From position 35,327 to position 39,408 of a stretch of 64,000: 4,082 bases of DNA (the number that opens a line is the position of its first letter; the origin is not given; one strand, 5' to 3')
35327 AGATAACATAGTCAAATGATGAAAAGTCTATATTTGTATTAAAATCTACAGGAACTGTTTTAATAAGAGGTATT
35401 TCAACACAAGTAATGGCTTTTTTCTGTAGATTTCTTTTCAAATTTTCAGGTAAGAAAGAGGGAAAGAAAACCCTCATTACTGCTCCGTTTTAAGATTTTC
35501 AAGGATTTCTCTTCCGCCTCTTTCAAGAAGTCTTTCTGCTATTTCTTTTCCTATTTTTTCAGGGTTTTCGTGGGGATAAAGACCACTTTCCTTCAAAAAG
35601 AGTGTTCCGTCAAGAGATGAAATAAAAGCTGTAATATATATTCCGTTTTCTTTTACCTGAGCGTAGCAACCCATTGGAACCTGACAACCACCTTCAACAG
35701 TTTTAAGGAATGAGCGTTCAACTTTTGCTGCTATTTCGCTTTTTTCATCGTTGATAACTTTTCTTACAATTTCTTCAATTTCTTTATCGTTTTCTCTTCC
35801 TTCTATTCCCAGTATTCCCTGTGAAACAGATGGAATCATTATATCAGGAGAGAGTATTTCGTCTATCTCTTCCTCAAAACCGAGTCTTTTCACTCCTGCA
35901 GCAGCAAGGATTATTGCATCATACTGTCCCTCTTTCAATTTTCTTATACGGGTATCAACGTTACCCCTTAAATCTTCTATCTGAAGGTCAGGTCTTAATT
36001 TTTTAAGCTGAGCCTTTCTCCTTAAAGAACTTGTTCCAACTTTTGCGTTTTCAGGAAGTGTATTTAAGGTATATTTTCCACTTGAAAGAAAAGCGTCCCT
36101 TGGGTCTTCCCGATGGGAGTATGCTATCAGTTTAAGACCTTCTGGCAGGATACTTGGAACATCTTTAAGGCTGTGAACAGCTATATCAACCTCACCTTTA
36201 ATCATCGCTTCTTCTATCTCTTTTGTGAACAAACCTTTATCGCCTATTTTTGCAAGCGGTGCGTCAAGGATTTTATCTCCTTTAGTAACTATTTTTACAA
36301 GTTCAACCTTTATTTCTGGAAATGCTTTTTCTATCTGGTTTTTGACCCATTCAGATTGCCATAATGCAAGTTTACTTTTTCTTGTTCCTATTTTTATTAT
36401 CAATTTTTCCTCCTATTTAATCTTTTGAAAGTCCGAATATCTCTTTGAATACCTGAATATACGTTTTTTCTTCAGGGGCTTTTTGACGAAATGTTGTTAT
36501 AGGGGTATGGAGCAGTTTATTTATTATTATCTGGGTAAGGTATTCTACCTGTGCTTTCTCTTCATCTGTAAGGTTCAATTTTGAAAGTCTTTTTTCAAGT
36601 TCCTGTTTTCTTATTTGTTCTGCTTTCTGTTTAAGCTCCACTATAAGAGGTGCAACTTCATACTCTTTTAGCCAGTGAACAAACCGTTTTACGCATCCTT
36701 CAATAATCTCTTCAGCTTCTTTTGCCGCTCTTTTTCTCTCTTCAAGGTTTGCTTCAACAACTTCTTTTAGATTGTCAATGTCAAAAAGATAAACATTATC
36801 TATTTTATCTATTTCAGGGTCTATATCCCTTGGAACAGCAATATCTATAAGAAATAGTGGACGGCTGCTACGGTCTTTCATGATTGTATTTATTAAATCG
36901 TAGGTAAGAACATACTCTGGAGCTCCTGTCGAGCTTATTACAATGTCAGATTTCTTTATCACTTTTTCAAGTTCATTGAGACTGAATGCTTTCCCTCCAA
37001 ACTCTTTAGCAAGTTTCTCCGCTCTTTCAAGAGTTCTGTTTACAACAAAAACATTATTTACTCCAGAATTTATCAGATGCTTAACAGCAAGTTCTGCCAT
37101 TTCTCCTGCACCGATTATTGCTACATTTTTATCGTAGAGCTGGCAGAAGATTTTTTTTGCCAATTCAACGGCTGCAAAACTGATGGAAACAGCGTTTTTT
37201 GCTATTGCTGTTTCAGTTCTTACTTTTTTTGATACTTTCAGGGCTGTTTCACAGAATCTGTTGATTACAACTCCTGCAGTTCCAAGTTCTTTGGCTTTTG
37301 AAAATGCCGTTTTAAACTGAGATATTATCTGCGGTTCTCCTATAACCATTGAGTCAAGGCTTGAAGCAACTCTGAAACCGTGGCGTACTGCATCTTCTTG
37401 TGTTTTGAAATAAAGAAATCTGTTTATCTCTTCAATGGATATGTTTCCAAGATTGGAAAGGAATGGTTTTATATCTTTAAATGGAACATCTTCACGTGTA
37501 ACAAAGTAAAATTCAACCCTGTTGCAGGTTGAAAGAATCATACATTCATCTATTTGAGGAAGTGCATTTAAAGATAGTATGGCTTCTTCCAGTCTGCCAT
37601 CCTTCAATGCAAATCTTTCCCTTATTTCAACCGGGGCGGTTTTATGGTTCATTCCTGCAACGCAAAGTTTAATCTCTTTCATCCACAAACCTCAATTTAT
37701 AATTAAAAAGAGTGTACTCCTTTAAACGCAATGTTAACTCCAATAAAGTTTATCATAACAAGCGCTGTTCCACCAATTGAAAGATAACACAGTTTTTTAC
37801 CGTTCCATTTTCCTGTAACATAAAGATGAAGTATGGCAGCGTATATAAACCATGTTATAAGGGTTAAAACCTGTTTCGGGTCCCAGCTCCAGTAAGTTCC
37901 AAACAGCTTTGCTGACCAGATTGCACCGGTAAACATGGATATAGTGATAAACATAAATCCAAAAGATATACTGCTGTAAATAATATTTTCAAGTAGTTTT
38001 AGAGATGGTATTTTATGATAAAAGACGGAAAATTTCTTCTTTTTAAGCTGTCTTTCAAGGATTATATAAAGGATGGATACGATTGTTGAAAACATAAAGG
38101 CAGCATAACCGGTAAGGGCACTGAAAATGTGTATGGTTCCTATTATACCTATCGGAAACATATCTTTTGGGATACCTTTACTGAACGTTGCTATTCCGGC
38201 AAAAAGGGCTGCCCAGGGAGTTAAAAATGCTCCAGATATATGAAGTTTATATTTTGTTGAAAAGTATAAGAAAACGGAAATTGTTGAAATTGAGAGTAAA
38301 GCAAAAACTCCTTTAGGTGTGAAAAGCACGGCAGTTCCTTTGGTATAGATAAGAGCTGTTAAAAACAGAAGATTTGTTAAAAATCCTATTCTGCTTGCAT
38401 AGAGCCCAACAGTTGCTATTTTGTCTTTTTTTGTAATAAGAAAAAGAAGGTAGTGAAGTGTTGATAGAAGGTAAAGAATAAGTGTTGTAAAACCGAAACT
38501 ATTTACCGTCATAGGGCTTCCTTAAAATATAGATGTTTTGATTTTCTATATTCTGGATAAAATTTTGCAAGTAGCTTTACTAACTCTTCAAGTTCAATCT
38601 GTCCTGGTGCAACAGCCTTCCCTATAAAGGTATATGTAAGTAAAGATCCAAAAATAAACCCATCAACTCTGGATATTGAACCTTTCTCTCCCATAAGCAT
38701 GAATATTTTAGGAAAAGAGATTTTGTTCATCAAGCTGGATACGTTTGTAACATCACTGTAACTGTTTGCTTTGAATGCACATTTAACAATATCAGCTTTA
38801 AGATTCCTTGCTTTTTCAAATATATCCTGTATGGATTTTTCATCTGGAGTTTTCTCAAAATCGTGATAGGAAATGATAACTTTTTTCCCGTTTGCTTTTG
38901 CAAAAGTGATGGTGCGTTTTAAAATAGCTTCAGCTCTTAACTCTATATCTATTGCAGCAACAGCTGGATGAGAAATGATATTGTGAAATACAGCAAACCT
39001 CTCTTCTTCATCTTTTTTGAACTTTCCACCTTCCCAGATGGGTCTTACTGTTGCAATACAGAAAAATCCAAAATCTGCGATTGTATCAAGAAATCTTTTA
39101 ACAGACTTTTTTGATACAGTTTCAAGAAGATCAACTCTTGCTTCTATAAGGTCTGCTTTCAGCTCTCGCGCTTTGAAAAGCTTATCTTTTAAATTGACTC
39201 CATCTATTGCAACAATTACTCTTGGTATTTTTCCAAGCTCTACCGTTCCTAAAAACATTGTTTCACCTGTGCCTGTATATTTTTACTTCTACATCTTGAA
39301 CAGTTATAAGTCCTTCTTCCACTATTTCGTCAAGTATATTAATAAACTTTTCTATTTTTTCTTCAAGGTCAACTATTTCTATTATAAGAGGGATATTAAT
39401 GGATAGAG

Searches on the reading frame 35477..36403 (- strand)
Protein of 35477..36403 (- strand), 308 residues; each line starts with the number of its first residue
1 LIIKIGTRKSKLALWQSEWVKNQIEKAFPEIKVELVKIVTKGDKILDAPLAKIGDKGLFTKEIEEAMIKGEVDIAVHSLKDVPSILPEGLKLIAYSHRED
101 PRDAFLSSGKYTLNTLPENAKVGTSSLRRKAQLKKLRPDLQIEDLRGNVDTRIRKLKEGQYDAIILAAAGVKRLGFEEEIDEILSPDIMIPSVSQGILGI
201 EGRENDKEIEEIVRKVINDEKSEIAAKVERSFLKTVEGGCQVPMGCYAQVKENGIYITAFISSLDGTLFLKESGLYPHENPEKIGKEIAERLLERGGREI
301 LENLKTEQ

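Call 52: search_protein_families(library=ncbifam, proteins=[window:35477-36403:-], max_evalue=1e-15)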
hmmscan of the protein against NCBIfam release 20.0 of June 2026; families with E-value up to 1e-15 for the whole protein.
window:35477-36403:- (308 aa): 2 families
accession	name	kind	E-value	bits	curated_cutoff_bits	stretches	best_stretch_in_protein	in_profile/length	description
TIGR00212.1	hemC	equivalog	1.5e-114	382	164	1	3-295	1-292/293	hydroxymethylbilane synthase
NF002202.0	PRK01066.1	equivalog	2.5e-46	157.9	251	1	3-217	21-230/241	hydroxymethylbilane synthase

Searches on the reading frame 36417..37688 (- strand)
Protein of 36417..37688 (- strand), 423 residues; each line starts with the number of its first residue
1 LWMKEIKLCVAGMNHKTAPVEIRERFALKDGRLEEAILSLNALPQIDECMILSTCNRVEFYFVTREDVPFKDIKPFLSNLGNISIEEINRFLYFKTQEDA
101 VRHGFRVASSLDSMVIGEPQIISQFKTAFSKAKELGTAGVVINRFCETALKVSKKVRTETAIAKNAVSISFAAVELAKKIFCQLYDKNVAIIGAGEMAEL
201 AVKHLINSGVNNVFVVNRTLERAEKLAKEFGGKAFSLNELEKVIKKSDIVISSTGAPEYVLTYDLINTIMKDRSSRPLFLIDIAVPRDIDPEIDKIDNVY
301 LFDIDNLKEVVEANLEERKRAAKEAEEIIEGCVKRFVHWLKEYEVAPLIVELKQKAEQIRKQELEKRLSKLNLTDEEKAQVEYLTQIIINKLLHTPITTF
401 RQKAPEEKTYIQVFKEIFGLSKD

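Call 52: search_protein_families(library=ncbifam, proteins=[window:36417-37688:-], max_evalue=1e-15)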
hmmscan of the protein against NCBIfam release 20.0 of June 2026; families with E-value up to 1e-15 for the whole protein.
window:36417-37688:- (423 aa): 7 families
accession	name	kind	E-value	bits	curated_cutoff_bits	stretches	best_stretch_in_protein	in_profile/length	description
TIGR01035.1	hemA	equivalog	4.8e-144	480.3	209.55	1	9-420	2-415/416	glutamyl-tRNA reductase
NF000744.0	PRK00045.1-3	equivalog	3.8e-125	418.2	429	1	7-422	2-426/447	glutamyl-tRNA reductase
NF000750.0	PRK00045.3-4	equivalog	5.5e-63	213.4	289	1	13-421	8-414/439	glutamyl-tRNA reductase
NF010548.0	PRK13940.1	equivalog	3.2e-57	194.3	469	1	12-421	7-411/414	glutamyl-tRNA reductase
NF000752.0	PRK00045.4-2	equivalog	7.5e-56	190.1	381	1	47-418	45-396/412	glutamyl-tRNA reductase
NF000751.1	PRK00045.4-1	equivalog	7.9e-40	137.2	478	1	37-394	36-375/426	glutamyl-tRNA reductase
NF001909.0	PRK00676.1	equivalog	5.2e-17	61.9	478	1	8-336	3-312/338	glutamyl-tRNA reductase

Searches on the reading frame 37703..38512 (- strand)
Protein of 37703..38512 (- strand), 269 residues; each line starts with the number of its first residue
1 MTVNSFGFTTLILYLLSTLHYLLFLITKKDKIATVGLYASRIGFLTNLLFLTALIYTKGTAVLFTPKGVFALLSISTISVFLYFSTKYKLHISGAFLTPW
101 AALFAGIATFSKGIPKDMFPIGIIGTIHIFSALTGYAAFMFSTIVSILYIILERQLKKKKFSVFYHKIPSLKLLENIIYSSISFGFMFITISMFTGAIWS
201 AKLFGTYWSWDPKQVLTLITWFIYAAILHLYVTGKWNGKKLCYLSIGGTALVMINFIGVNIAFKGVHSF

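Call 52: search_protein_families(library=ncbifam, proteins=[window:37703-38512:-], max_evalue=1e-15)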
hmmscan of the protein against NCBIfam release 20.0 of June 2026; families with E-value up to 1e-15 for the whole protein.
window:37703-38512:- (269 aa): 1 family
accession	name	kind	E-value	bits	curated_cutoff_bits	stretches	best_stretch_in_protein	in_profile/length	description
TIGR03144.1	cytochr_II_ccsB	equivalog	3.1e-41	141.8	187.6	1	69-269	31-251/252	c-type cytochrome biogenesis protein CcsB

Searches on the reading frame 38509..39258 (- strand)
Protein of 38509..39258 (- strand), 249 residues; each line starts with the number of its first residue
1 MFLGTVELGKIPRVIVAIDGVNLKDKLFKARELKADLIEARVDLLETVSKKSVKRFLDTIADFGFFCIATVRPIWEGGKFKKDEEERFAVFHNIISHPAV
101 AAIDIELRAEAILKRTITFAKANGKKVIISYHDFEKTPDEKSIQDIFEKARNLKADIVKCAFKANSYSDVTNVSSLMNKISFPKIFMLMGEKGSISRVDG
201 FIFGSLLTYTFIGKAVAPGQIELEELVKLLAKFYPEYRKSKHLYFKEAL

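Call 52: search_protein_families(library=ncbifam, proteins=[window:38509-39258:-], max_evalue=1e-15)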
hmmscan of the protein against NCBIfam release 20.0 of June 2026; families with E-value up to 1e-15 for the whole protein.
window:38509-39258:- (249 aa): 2 families
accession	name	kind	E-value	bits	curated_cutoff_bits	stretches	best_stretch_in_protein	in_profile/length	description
TIGR01093.1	aroD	equivalog_domain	1.8e-57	195.1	139.3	1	15-229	3-228/229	type I 3-dehydroquinate dehydratase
NF002683.0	PRK02412.2-2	equivalog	6.7e-34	117.3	329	1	21-230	9-208/215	3-dehydroquinate dehydratase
